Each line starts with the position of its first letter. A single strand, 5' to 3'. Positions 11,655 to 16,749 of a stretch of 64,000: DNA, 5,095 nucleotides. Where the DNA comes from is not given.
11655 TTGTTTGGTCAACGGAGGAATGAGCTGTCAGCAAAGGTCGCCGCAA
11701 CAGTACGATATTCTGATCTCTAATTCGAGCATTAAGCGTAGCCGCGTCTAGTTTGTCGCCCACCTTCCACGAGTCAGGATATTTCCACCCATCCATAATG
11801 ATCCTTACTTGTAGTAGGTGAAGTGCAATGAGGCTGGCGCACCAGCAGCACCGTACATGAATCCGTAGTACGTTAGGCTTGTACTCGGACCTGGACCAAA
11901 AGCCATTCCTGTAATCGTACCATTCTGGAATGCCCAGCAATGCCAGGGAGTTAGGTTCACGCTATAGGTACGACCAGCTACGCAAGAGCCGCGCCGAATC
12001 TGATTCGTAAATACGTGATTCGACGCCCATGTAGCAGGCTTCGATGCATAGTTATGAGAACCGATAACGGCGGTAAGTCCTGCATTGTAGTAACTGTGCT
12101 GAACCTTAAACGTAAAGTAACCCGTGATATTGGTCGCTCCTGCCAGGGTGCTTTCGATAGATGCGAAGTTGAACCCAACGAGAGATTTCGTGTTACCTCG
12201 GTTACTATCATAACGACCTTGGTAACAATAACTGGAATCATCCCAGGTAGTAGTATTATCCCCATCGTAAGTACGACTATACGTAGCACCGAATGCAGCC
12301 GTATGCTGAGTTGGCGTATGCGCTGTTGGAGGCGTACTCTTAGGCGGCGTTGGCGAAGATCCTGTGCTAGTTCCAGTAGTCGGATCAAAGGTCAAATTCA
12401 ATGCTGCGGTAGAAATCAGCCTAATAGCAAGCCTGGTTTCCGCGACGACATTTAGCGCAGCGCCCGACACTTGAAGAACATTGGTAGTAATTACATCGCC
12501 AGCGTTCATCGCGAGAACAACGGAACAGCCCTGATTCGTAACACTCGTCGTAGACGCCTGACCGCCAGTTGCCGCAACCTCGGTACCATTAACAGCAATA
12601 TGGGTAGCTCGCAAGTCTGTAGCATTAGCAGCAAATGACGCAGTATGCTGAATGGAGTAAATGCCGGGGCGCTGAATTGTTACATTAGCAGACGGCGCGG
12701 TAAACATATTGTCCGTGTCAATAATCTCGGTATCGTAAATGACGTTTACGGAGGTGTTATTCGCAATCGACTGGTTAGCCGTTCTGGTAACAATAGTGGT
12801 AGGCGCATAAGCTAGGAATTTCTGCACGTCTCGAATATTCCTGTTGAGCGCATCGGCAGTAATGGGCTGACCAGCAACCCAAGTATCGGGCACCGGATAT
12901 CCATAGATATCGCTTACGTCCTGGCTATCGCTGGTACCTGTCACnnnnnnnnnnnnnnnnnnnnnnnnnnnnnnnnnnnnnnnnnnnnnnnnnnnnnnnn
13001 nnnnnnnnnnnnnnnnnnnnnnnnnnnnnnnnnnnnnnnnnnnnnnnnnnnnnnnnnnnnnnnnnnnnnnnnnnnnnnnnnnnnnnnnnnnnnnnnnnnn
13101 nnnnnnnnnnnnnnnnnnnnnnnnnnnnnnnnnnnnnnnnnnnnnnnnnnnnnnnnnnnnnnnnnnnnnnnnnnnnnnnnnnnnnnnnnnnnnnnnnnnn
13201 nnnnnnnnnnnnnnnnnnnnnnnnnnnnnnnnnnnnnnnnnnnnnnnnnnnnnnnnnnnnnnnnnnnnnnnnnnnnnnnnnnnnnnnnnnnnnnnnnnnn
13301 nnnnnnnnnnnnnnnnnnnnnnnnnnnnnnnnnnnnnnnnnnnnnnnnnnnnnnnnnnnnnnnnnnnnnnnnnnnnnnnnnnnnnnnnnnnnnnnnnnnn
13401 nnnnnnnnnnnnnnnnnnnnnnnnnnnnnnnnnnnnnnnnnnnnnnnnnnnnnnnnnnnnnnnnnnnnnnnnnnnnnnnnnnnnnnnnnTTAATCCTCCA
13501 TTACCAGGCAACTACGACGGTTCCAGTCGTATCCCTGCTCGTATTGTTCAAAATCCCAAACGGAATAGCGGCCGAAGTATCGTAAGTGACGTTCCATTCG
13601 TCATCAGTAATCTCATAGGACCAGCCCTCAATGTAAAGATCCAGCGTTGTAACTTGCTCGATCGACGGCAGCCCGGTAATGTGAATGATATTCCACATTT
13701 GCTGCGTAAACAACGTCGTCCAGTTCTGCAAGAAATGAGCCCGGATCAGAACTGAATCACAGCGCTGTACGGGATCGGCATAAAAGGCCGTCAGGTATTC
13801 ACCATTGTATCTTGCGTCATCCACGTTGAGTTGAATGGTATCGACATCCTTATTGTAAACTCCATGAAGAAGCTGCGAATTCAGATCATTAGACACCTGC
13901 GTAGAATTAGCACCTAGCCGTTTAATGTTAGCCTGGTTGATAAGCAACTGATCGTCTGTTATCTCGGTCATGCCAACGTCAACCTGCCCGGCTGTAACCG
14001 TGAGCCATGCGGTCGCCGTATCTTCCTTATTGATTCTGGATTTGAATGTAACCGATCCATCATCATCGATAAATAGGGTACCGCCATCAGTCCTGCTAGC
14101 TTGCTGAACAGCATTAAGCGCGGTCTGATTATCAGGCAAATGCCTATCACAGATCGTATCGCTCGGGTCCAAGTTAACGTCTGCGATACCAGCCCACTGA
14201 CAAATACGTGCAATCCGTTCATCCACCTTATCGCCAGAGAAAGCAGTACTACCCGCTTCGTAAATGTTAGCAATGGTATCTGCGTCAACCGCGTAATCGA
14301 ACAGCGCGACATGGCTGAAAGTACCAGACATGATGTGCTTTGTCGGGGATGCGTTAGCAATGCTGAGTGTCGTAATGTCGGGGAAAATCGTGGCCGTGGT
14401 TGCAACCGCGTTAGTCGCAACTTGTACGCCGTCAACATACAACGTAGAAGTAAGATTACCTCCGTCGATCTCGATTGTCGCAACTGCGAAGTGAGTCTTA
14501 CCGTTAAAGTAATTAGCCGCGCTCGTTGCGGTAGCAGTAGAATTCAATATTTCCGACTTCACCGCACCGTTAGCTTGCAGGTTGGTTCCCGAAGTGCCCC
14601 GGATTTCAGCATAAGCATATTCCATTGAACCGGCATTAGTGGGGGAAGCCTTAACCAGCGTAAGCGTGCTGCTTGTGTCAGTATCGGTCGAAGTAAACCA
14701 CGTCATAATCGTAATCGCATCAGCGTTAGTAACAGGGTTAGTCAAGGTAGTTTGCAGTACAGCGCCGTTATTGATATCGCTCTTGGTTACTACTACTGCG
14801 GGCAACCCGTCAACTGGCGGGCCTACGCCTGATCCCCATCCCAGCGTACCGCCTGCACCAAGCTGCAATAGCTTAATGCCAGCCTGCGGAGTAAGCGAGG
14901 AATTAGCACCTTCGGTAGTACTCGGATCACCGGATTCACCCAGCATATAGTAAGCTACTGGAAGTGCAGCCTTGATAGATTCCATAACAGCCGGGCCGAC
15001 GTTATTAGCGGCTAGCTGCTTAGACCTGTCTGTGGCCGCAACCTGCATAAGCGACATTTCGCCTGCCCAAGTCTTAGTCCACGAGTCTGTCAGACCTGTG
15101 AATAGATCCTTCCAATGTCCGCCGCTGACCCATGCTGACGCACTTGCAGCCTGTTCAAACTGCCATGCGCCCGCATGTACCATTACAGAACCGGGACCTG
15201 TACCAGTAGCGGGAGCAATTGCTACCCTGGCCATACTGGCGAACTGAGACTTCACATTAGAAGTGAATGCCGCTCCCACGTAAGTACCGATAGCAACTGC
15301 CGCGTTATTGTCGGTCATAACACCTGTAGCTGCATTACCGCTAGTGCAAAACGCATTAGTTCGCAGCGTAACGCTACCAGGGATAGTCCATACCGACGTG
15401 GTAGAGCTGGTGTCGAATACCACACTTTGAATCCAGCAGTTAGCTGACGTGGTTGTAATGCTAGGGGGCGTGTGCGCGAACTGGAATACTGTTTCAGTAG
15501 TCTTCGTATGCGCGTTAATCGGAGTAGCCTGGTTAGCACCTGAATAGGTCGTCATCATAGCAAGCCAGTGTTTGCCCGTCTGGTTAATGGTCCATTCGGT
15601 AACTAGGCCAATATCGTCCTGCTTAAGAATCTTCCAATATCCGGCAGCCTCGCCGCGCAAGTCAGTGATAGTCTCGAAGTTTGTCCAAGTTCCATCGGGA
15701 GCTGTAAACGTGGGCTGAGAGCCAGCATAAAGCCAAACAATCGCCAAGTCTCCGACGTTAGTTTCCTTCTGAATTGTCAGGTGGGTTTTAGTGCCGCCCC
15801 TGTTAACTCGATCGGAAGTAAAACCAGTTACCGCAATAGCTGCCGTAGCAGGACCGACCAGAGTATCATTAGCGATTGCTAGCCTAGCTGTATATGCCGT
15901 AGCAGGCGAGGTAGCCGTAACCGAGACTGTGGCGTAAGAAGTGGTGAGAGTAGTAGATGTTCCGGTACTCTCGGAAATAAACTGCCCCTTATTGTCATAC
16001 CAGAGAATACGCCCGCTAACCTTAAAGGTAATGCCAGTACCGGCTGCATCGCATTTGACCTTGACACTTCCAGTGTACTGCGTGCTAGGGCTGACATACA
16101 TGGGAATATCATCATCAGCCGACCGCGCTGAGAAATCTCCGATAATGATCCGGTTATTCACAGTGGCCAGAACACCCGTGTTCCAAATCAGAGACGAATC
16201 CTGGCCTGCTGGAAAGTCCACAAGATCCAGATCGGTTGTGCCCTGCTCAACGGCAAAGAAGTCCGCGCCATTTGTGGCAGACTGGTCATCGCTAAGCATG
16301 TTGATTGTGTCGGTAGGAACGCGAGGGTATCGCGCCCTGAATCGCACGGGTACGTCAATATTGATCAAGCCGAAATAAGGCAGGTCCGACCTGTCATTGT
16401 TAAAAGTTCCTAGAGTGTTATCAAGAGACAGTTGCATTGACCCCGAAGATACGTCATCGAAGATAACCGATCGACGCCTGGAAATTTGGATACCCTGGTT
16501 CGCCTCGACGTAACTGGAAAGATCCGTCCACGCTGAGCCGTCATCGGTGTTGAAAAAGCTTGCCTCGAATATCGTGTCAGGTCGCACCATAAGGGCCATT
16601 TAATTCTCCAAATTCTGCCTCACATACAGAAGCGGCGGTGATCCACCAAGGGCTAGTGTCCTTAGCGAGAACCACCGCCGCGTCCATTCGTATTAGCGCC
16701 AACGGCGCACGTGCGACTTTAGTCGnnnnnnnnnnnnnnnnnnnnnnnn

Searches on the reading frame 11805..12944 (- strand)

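Call 55: search_protein_families(library=phrogs, proteins=[window:11805-12944:-])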
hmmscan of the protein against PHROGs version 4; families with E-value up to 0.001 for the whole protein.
window:11805-12944:- (379 aa): 2 families
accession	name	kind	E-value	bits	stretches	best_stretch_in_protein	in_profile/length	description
phrog_13989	-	head and packaging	1.5e-16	61.2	1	48-174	460-588/597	virion structural protein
phrog_25122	-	unknown function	2.4e-09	37.9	1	51-158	82-189/218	-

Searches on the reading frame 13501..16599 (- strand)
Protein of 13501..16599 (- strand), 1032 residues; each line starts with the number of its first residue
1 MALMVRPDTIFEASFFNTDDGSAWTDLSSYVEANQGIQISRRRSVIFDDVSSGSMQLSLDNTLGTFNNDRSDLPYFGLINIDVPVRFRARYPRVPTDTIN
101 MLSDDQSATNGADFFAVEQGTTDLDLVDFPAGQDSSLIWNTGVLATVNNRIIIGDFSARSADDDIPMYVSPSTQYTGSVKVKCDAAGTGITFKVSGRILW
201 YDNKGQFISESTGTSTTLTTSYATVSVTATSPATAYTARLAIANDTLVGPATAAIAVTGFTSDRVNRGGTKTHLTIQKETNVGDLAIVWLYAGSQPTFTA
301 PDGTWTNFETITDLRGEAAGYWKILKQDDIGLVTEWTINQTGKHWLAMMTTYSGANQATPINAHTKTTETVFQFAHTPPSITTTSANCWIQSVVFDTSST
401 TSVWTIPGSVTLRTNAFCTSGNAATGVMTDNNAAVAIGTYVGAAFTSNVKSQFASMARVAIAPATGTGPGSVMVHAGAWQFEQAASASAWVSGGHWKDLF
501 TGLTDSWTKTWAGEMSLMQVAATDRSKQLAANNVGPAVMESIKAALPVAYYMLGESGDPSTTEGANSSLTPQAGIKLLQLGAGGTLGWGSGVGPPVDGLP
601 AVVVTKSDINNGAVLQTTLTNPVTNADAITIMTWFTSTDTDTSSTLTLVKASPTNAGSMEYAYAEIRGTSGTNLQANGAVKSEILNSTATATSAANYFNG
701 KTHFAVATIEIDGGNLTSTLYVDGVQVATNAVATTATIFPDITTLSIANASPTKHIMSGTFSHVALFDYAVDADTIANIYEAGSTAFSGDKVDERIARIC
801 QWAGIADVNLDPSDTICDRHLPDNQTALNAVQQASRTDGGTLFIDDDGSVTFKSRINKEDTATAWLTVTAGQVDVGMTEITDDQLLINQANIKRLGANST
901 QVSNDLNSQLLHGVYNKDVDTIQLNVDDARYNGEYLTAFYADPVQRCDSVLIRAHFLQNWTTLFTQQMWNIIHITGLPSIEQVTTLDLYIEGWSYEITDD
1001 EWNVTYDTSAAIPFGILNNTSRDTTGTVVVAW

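Call 55: search_protein_families(library=phrogs, proteins=[window:13501-16599:-])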
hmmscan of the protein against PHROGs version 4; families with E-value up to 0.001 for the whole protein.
window:13501-16599:- (1032 aa): 1 family
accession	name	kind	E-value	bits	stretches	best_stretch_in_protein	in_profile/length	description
phrog_5313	-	unknown function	4.1e-45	155.3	2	295-1013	238-950/1052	-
